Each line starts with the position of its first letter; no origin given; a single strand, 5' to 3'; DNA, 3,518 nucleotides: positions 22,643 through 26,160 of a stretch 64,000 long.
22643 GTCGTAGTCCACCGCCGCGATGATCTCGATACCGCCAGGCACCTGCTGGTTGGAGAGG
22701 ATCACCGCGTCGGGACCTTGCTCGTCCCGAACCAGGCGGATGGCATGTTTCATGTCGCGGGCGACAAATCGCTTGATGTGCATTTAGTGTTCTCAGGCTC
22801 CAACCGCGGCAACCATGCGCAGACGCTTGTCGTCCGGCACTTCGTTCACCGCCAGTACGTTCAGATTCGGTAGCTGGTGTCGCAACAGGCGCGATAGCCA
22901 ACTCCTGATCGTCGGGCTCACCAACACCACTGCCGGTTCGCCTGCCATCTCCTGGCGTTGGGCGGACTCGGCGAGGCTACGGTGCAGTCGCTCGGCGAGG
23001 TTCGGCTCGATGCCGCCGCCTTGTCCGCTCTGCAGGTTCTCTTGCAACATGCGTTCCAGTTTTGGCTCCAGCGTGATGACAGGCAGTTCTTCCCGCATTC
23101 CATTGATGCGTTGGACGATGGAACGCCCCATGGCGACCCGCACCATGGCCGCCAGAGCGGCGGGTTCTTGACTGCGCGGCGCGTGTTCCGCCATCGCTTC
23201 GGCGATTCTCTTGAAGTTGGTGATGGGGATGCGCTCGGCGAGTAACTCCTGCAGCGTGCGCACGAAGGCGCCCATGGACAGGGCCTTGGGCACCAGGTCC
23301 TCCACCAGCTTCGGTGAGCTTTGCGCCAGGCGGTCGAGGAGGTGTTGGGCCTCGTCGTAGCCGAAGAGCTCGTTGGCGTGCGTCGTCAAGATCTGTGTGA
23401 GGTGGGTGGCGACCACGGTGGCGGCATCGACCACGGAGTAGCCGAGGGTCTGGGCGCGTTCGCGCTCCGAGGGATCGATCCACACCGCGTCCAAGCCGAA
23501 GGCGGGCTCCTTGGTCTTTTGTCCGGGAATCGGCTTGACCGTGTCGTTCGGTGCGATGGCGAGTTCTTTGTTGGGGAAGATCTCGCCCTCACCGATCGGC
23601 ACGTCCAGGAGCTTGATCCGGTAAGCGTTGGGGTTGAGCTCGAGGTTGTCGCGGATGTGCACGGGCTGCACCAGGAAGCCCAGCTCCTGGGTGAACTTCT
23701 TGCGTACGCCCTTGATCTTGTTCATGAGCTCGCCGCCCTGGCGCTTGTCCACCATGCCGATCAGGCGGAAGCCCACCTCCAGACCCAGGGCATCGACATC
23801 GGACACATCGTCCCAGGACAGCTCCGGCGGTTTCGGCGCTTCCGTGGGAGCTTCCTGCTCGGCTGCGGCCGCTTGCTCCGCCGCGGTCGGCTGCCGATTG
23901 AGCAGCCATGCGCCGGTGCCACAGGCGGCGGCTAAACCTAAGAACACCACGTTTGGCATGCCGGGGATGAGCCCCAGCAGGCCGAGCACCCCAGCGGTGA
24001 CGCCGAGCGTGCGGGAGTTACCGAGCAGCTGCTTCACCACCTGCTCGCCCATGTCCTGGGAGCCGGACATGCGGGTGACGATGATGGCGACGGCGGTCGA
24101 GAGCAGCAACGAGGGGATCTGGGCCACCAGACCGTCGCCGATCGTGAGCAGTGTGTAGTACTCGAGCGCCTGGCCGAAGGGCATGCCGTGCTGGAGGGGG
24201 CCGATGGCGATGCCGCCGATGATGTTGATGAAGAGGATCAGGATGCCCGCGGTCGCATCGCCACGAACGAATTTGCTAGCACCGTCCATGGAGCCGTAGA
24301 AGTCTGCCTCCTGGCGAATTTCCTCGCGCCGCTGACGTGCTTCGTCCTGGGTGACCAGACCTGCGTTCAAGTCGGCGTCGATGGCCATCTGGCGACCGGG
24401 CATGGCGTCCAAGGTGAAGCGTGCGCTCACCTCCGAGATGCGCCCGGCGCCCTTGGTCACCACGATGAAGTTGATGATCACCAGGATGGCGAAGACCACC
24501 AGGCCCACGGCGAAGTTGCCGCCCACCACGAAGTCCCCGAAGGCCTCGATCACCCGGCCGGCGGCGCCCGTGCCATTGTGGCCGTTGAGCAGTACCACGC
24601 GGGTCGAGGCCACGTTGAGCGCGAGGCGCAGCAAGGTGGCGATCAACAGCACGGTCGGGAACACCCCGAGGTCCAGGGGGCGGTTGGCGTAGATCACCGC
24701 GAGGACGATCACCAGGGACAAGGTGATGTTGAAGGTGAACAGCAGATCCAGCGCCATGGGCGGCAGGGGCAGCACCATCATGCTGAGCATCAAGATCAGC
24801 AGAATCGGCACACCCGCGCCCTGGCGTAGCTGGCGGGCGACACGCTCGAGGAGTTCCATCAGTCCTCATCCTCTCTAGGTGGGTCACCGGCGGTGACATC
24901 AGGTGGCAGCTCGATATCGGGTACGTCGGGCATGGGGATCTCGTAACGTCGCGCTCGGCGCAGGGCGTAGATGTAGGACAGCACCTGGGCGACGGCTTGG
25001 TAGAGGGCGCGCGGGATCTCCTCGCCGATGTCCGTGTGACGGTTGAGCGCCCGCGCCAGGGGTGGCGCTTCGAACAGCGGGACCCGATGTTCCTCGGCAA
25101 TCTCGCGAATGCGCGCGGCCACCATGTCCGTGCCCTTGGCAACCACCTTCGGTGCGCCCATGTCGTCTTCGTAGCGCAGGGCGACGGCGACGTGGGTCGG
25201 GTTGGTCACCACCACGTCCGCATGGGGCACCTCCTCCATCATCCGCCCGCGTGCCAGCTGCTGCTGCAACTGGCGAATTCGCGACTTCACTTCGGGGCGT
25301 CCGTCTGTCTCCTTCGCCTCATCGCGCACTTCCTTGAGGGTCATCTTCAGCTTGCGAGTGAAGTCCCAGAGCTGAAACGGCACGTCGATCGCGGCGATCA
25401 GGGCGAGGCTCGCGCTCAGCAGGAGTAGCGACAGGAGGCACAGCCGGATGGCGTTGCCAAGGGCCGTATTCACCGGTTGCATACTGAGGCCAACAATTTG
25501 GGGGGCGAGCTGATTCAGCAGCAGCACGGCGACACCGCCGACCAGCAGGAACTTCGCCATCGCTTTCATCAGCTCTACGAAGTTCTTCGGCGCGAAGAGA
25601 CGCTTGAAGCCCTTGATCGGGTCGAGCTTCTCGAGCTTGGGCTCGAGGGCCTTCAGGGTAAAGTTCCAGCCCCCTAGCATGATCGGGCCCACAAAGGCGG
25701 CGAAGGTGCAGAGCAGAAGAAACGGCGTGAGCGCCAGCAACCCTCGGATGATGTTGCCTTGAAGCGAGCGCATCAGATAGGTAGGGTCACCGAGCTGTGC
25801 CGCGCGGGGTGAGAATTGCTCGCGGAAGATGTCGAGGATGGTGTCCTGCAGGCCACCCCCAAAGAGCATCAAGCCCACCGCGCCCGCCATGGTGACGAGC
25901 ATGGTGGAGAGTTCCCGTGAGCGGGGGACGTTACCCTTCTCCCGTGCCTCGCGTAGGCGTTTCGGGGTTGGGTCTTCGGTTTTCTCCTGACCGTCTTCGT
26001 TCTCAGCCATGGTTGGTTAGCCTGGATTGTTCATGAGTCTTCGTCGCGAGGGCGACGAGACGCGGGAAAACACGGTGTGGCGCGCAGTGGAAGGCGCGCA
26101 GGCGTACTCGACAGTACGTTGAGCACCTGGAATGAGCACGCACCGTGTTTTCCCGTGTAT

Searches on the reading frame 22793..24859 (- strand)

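Call 3: search_protein_families(library=ncbifam, proteins=[window:22793-24859:-])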
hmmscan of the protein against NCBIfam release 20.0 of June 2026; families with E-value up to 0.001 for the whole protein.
window:22793-24859:- (688 aa): 5 families
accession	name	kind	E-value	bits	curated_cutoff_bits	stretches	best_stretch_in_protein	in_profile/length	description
TIGR01398.1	FlhA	equivalog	1.3e-261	869.8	772.1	1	16-686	5-678/678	flagellar biosynthesis protein FlhA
TIGR01399.1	hrcV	equivalog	3.7e-181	604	692.25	1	18-685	8-676/677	type III secretion system export apparatus subunit SctV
NF011865.0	PRK15337.1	equivalog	1.4e-157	526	800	1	19-684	19-684/686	EscV/YscV/HrcV family type III secretion system export apparatus protein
NF009363.0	PRK12720.1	equivalog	1.2e-148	496.6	993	1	16-686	20-671/683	EscV/YscV/HrcV family type III secretion system export apparatus protein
NF004571.0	PRK05910.1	equivalog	1.5e-73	248.2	670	2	23-331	18-312/584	type III secretion system protein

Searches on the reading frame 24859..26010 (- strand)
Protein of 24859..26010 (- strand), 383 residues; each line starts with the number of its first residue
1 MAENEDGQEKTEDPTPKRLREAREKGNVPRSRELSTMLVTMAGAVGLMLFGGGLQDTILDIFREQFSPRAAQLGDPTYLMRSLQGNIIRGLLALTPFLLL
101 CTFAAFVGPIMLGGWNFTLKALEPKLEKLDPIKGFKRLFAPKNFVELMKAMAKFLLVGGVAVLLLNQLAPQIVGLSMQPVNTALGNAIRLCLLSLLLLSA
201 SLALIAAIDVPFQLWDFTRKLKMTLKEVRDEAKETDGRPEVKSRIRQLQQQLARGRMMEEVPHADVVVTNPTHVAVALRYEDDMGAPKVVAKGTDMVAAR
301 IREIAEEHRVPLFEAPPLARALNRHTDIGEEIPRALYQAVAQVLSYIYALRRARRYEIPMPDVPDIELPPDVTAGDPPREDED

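Call 3: search_protein_families(library=ncbifam, proteins=[window:24859-26010:-])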
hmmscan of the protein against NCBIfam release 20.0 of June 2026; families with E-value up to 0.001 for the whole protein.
window:24859-26010:- (383 aa): 9 families
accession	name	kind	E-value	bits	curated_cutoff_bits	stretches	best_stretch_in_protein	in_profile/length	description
TIGR00328.1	flhB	equivalog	9.8e-120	399.9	349.25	1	8-353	1-347/348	flagellar biosynthesis protein FlhB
NF009117.0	PRK12468.1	equivalog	1.3e-93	313.8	712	1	1-365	1-365/386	flagellar biosynthesis protein FlhB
TIGR01404.2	FlhB_rel_III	equivalog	1.2e-85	287.9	358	1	9-348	1-339/341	type III secretion system export apparatus subunit SctU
NF009411.0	PRK12772.1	equivalog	3.6e-80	270.1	739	1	8-352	263-608/610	fused FliR family export protein/FlhB family type III secretion system protein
NF009364.0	PRK12721.1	equivalog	6.5e-61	206.4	381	1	8-351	2-344/352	EscU/YscU/HrcU family type III secretion system export apparatus switch protein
NF004950.0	PRK06298.1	equivalog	1.7e-47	162.3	434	1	9-351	3-345/360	type III secretion system protein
NF009412.0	PRK12773.1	equivalog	1.4e-44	152.4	886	1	8-353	301-648/649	flagellar biosynthesis protein FlhB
NF006017.0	PRK08156.1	equivalog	2.9e-44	151.8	394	1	9-327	3-315/367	EscU/YscU/HrcU family type III secretion system export apparatus switch protein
TIGR00789.1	flhB_rel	hypoth_equivalog_domain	1.6e-19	69.9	117.35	1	273-351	3-81/84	FlhB-like flagellar biosynthesis protein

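Call 9: find_encoding_contigs(protein=window:24859-26010:-, flank=10000, max_places=6)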
Protein window:24859-26010:- (383 aa): 1 contig read that carries it; 1 place shown.
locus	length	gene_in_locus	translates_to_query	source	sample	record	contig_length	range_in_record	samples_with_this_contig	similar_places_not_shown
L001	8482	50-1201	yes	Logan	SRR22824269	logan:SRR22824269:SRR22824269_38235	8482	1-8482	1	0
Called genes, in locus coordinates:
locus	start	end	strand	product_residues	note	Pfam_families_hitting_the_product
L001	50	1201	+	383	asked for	PF01312:Bac_export_2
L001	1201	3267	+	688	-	PF00771:FHIPEP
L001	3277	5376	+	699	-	PF13481:AAA_25 (weak), PF13401:AAA_22, PF00448:SRP54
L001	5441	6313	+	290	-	PF00142:Fer4_NifH (faint), PF02374:ArsA_ATPase (weak), PF09140:MipZ (weak), PF10609:ParA, PF13614:AAA_31, PF01656:CbiA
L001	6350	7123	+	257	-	PF04542:Sigma70_r2, PF04539:Sigma70_r3, PF13384:HTH_23 (faint), PF08281:Sigma70_r4_2, PF04545:Sigma70_r4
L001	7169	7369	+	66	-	-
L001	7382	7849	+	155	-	PF10975:DUF2802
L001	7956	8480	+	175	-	?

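Call 14: find_homologous_proteins(query=window:24859-26010:-, max_evalue=1e-60)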
Query window:24859-26010:- (383 aa): 7206 proteins with E <= 1e-60 among 8000 candidates; the best 120 are listed.
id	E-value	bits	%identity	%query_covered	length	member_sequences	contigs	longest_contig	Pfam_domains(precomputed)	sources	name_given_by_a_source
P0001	3.4e-234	795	94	100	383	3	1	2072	PF01312.25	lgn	-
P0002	9.3e-185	632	76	100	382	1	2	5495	PF01312.25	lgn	-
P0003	7.0e-178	610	74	97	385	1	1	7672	PF01312.25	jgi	jgi:flagellar biosynthetic protein FlhB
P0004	2.9e-177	607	73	100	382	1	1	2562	PF01312.25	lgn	-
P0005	6.1e-135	468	83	68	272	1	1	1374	PF01312.25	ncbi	ncbi:MAG: flagellar type III secretion system protein FlhB, partial [Pseudomonadota bacterium]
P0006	1.2e-129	451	74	72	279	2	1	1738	PF01312.25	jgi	jgi:flagellar biosynthetic protein FlhB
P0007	1.0e-125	438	58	96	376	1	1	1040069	PF01312.25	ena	-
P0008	2.6e-124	433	58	95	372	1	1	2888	PF01312.25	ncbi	-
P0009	2.4e-123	430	86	61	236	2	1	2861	PF01312.25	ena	-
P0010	3.1e-121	423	56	96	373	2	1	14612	PF01312.25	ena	-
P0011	4.2e-121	423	55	97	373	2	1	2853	PF01312.25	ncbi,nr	ncbi:MAG: flagellar biosynthesis protein FlhB [Gammaproteobacteria bacterium]|nr:flagellar biosynthe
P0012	3.5e-120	420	58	93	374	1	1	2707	PF01312.25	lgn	-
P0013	3.6e-120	420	57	92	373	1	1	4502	PF01312.25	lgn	-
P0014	4.2e-120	419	58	92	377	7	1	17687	PF01312.25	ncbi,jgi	ncbi:MAG: flagellar biosynthesis protein FlhB [Gammaproteobacteria bacterium]|jgi:flagellar biosynth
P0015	5.2e-119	416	54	97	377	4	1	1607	PF01312.25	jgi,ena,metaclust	metaclust:\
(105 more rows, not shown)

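Call 15: find_encoding_contigs(protein=P0001, flank=3000, max_places=4)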
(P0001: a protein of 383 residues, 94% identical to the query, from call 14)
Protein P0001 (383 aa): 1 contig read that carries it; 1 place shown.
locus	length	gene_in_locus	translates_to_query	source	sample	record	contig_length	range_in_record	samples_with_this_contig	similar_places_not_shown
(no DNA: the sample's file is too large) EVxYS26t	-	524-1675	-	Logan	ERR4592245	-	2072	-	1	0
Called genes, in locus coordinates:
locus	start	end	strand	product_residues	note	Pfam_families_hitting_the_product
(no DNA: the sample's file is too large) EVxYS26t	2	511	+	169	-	?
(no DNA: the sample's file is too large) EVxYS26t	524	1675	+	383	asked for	PF01312:Bac_export_2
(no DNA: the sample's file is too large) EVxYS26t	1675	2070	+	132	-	?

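Call 16: find_encoding_contigs(protein=P0002, flank=3000, max_places=4)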
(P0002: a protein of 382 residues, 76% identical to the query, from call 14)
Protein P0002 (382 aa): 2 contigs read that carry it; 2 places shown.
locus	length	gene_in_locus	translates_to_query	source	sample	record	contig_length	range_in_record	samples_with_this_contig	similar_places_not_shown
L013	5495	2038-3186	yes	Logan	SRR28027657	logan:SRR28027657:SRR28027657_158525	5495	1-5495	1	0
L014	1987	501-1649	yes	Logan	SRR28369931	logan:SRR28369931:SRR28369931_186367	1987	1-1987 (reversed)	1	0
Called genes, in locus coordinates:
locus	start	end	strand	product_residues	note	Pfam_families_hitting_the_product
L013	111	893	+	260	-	PF00813:FliP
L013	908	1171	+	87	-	PF01313:Bac_export_3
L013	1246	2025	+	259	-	PF01311:Bac_export_1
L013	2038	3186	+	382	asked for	PF01312:Bac_export_2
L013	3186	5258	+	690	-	PF00771:FHIPEP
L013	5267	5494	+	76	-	?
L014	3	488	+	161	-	?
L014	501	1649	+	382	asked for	PF01312:Bac_export_2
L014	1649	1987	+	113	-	?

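Call 17: find_encoding_contigs(protein=P0003, flank=3000, max_places=4)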
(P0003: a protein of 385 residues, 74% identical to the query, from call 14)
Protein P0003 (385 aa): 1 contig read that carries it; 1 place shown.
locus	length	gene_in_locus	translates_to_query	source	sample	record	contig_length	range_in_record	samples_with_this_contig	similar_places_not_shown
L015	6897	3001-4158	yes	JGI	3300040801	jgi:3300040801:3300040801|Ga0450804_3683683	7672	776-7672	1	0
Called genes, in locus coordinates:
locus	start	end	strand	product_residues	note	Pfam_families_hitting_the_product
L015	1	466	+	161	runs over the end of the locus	PF28396:SepQ_C (weak), PF01052:FliMN_C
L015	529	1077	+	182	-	PF04347:FliO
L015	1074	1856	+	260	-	PF00813:FliP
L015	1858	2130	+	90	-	PF01313:Bac_export_3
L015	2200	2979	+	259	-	PF01311:Bac_export_1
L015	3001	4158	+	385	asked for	PF01312:Bac_export_2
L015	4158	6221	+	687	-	PF00771:FHIPEP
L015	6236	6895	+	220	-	?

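Call 18: find_encoding_contigs(protein=P0004, flank=3000, max_places=4)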
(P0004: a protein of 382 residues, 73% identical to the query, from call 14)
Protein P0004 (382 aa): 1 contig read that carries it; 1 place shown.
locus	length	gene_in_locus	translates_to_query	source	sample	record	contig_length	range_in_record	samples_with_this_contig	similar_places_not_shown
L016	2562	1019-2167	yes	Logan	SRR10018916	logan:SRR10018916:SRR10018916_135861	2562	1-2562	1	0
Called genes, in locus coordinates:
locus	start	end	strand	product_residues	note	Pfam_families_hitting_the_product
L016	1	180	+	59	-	?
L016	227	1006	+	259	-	PF01311:Bac_export_1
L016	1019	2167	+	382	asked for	PF01312:Bac_export_2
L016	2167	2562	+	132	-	?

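Call 54: list_cluster_members(proteins=[P0001])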
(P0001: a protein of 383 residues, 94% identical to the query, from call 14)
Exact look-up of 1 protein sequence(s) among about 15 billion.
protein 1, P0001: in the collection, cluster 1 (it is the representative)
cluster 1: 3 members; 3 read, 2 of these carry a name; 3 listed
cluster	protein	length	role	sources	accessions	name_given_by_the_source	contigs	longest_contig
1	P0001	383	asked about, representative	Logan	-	-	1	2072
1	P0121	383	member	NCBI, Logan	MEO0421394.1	MAG: flagellar biosynthesis protein FlhB [Pseudomonadota bacterium]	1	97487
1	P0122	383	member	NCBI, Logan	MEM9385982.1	MAG: flagellar biosynthesis protein FlhB [Pseudomonadota bacterium]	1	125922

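Call 55: find_encoding_contigs(protein=P0121, flank=10000, max_places=3)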
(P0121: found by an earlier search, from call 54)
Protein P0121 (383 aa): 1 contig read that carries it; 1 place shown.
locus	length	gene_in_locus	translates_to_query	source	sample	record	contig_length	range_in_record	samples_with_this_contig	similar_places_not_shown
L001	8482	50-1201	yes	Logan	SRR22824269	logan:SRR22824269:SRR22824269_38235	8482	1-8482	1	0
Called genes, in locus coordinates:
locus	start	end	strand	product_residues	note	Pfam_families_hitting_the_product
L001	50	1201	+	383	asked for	PF01312:Bac_export_2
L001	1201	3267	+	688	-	PF00771:FHIPEP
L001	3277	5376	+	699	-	PF13481:AAA_25 (weak), PF13401:AAA_22, PF00448:SRP54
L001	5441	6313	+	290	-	PF00142:Fer4_NifH (faint), PF02374:ArsA_ATPase (weak), PF09140:MipZ (weak), PF10609:ParA, PF13614:AAA_31, PF01656:CbiA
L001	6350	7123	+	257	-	PF04542:Sigma70_r2, PF04539:Sigma70_r3, PF13384:HTH_23 (faint), PF08281:Sigma70_r4_2, PF04545:Sigma70_r4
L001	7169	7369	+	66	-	-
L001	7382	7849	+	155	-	PF10975:DUF2802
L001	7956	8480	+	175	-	?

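Call 56: find_encoding_contigs(protein=P0122, flank=10000, max_places=3)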
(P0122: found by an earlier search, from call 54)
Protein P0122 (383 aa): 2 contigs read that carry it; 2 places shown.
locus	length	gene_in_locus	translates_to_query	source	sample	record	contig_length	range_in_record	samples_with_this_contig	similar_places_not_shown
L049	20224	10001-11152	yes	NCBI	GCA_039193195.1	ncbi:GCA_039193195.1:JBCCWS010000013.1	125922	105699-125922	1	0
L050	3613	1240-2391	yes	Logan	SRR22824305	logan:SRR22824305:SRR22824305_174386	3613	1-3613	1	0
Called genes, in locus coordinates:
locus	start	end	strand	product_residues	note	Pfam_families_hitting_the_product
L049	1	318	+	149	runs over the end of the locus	PF02050:FliJ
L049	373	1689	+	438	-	PF02120:Flg_hook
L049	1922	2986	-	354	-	PF00376:MerR, PF13411:MerR_1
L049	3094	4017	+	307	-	PF11911:DUF3429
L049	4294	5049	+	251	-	PF13489:Methyltransf_23, PF02353:CMAS, PF06325:PrmA (weak), PF13847:Methyltransf_31, PF08241:Methyltransf_11, PF08242:Methyltransf_12, PF13649:Methyltransf_25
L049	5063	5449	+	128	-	PF10013:DUF2256, PF11625:DUF3253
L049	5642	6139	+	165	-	PF03748:FliL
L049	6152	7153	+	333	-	PF02154:FliM, PF01052:FliMN_C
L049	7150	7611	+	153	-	PF28396:SepQ_C (weak), PF01052:FliMN_C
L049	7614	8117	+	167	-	PF04347:FliO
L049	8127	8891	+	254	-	PF00813:FliP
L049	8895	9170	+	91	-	PF01313:Bac_export_3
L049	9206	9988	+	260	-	PF01311:Bac_export_1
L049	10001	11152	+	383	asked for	PF01312:Bac_export_2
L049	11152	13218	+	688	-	PF00771:FHIPEP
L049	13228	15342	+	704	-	PF13481:AAA_25 (weak), PF00448:SRP54, PF13401:AAA_22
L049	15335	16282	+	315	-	PF00142:Fer4_NifH (faint), PF01656:CbiA, PF02374:ArsA_ATPase (weak), PF09140:MipZ (weak), PF10609:ParA, PF13614:AAA_31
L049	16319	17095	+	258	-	PF04542:Sigma70_r2, PF04539:Sigma70_r3, PF13384:HTH_23 (faint), PF08281:Sigma70_r4_2, PF04545:Sigma70_r4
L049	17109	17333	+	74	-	-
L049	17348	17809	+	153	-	PF10975:DUF2802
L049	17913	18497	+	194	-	PF08534:Redoxin, PF00578:AhpC-TSA, PF00085:Thioredoxin, PF13098:Thioredoxin_2, PF13905:Thioredoxin_8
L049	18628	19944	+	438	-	PF13489:Methyltransf_23, PF01209:Ubie_methyltran, PF13847:Methyltransf_31, PF08241:Methyltransf_11, PF08242:Methyltransf_12, PF13649:Methyltransf_25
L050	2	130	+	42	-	?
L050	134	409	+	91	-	PF01313:Bac_export_3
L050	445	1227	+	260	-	PF01311:Bac_export_1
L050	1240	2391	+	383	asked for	PF01312:Bac_export_2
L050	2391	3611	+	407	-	?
